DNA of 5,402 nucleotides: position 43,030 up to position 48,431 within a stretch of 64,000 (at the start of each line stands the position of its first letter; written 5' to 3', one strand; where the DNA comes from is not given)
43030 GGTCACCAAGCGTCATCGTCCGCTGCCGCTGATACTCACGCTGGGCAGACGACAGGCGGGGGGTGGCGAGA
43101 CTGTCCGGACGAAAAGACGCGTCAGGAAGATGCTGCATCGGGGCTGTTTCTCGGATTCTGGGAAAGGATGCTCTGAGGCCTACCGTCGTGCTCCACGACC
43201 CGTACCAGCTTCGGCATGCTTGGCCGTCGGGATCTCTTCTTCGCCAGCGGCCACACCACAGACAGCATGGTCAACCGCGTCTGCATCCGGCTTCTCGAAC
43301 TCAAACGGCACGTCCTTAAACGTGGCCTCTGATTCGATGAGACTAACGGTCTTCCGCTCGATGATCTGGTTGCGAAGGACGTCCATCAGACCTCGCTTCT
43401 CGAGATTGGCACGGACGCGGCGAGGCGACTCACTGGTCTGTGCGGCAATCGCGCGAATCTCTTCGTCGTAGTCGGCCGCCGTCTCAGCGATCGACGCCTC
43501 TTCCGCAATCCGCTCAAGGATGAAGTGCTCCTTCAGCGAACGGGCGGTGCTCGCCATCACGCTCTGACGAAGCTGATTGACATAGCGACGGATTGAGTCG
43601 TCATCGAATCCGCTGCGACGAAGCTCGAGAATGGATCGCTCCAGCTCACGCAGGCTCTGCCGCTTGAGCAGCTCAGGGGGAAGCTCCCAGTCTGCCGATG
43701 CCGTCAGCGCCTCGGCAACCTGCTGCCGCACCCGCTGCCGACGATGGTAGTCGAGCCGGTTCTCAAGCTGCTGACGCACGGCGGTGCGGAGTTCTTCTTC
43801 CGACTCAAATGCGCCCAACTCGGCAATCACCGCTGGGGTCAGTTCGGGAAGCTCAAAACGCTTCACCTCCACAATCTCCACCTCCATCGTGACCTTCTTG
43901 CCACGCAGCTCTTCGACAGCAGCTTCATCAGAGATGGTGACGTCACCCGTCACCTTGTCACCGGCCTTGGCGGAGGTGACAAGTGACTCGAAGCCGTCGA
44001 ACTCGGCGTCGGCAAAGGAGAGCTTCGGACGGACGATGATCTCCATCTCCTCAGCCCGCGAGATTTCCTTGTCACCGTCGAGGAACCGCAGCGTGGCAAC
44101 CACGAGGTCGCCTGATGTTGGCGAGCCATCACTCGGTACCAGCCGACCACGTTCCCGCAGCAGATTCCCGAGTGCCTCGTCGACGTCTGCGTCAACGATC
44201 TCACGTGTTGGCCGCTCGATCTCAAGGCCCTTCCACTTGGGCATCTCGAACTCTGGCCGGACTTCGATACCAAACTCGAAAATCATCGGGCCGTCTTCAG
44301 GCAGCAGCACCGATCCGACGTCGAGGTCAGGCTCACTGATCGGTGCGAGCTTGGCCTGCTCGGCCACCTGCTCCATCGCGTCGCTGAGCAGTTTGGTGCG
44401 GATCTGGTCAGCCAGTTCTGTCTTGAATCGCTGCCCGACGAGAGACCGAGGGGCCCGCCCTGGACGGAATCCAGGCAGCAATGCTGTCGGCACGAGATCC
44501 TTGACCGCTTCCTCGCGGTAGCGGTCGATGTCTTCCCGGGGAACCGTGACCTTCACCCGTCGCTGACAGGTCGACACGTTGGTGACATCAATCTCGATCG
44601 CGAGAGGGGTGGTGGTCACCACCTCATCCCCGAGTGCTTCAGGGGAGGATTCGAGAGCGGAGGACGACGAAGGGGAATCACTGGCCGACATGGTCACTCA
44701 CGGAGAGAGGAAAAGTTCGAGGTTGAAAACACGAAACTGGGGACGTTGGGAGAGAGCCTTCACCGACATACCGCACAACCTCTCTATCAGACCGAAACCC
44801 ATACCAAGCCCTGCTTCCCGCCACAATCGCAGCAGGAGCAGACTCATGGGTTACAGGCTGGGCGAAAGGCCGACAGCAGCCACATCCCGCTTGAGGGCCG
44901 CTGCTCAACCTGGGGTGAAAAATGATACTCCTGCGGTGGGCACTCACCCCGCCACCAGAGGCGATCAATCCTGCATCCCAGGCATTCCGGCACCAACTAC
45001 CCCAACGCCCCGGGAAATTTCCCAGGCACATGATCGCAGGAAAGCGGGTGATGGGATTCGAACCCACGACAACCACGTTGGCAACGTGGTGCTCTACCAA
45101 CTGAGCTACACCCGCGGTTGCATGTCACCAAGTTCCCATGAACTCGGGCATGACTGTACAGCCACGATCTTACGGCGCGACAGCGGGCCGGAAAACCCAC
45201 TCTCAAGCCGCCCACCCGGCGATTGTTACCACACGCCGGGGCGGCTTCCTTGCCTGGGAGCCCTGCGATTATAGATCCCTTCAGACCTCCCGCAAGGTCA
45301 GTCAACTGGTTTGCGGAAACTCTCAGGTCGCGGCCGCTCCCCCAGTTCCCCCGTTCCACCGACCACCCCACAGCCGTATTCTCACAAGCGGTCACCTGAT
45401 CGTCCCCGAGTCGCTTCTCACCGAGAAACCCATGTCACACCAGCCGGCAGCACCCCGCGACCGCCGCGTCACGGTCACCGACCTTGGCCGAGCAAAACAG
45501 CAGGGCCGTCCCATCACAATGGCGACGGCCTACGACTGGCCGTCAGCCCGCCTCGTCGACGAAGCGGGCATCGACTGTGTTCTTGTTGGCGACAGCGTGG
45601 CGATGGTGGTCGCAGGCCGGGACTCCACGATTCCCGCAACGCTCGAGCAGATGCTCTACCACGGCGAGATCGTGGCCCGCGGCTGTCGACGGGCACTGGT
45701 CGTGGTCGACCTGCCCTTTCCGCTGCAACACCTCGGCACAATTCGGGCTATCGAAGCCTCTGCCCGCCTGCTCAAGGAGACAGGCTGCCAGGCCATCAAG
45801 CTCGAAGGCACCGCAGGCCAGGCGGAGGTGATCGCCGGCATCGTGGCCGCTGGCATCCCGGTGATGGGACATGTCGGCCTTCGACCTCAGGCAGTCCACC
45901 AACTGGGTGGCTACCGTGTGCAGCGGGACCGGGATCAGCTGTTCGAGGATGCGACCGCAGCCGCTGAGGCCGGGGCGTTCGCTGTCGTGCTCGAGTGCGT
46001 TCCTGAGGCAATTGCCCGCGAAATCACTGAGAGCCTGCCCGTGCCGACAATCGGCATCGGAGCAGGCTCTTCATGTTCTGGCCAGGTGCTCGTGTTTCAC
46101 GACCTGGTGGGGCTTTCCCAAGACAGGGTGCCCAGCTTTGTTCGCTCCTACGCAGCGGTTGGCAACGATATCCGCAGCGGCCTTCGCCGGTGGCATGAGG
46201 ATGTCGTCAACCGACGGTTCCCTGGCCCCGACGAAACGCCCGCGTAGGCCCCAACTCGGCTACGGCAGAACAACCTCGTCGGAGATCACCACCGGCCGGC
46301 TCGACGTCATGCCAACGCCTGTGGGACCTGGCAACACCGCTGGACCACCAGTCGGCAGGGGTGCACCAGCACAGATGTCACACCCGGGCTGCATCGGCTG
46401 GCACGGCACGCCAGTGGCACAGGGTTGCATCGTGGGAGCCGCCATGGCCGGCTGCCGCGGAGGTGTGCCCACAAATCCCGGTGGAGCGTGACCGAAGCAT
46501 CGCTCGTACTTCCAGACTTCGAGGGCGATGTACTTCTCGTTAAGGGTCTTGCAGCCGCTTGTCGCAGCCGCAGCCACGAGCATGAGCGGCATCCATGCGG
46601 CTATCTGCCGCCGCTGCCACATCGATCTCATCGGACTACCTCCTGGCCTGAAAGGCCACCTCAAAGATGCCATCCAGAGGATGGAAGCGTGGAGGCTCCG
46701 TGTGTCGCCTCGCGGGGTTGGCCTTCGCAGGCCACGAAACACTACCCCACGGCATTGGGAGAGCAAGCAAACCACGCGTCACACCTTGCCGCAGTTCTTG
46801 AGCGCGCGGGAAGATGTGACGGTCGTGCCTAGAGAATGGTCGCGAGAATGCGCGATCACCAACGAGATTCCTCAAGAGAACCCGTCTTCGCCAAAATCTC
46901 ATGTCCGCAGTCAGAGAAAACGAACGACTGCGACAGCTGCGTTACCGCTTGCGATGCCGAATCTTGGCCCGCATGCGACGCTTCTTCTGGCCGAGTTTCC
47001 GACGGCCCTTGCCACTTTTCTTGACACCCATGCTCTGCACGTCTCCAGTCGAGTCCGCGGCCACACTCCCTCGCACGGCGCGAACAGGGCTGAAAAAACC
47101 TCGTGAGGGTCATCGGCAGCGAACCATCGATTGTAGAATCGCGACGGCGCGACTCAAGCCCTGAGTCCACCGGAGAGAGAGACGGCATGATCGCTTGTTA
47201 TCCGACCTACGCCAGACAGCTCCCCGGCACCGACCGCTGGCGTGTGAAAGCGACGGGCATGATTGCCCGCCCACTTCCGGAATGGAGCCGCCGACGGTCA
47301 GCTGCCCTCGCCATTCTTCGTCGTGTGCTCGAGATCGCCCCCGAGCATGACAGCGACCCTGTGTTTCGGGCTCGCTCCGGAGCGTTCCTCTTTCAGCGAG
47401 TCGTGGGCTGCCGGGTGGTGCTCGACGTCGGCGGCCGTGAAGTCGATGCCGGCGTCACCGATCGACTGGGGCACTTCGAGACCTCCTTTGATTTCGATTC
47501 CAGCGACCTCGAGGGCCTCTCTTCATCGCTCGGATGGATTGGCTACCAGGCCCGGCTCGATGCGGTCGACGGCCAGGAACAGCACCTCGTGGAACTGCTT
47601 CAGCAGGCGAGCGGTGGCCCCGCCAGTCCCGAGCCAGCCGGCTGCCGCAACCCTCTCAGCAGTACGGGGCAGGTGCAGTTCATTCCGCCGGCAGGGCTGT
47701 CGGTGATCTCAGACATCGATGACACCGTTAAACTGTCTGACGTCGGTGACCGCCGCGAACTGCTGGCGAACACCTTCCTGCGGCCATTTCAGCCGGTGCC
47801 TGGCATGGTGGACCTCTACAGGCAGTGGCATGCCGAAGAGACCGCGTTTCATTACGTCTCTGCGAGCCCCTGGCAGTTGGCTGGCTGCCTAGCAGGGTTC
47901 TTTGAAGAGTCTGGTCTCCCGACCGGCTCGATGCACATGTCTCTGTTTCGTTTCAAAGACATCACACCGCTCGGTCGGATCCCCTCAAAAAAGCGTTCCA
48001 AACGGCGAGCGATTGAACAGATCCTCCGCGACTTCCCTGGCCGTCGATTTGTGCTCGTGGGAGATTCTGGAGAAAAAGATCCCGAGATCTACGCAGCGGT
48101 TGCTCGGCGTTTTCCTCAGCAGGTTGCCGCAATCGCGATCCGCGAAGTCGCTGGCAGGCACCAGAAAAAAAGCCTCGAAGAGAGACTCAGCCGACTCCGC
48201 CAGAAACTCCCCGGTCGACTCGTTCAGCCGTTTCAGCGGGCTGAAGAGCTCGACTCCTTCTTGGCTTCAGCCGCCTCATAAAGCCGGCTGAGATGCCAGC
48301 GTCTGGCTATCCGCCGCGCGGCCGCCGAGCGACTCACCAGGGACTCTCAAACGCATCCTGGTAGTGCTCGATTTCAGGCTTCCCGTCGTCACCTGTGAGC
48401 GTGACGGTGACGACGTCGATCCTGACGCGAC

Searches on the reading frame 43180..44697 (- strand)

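Call 81: search_protein_families(library=pfam, proteins=[window:43180-44697:-], max_evalue=0.0001)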
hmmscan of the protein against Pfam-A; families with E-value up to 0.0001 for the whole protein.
window:43180-44697:- (505 aa): 2 families
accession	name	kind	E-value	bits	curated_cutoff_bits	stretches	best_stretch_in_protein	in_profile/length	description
PF05697.18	Trigger_N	-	1.1e-33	117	22.2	1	35-178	2-143/144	Bacterial trigger factor protein (TF)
PF05698.19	Trigger_C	-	2e-16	60.9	22.7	1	301-454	3-160/162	Bacterial trigger factor protein (TF) C-terminus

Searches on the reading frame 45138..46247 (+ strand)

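Call 81: search_protein_families(library=pfam, proteins=[window:45138-46247:+], max_evalue=0.0001)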
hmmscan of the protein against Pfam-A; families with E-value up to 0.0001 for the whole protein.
window:45138-46247:+ (369 aa): 1 family
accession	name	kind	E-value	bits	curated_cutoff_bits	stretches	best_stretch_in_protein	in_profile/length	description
PF02548.21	Pantoate_transf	-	1.4e-100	336.4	28.7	1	110-363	1-258/259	Ketopantoate hydroxymethyltransferase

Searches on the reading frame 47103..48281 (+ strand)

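Call 81: search_protein_families(library=pfam, proteins=[window:47103-48281:+], max_evalue=0.0001)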
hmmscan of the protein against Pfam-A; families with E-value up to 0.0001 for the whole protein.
window:47103-48281:+ (392 aa): 1 family
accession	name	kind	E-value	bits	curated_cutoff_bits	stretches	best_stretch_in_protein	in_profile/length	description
PF09949.15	APP1_cat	-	1.1e-46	159.1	27.1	1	200-348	2-154/154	Phosphatidate phosphatase APP1, catalytic domain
